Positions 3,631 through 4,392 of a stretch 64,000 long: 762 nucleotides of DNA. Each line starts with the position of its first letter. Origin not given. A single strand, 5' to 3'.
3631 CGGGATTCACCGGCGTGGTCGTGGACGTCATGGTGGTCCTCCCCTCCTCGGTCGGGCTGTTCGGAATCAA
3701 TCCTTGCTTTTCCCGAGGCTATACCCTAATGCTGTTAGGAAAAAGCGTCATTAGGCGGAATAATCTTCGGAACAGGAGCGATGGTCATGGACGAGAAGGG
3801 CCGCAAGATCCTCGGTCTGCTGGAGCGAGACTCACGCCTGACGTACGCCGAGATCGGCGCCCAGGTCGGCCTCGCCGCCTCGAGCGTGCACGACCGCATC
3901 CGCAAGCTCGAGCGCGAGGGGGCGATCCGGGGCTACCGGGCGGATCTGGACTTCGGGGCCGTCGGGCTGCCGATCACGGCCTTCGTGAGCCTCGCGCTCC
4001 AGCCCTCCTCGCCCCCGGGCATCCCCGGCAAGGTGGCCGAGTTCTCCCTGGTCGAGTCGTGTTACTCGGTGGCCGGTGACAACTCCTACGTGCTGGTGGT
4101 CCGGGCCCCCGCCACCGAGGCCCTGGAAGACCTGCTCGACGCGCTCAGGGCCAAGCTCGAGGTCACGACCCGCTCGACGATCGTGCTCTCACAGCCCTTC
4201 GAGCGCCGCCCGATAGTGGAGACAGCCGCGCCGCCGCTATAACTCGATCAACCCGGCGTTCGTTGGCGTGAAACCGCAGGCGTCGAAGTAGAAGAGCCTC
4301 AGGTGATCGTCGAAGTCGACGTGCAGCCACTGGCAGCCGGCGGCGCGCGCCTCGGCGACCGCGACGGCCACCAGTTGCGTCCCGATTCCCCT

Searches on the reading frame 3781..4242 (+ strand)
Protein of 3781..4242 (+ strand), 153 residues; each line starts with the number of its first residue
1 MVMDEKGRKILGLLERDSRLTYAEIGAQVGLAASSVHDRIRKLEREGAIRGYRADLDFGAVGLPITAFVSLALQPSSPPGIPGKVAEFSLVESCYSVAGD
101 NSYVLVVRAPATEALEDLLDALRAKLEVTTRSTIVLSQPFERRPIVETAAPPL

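Call 67: find_encoding_contigs(protein=window:3781-4242:+, flank=10000, max_places=2)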
Protein window:3781-4242:+ (153 aa): no gene with exactly this product is on record in the collection.
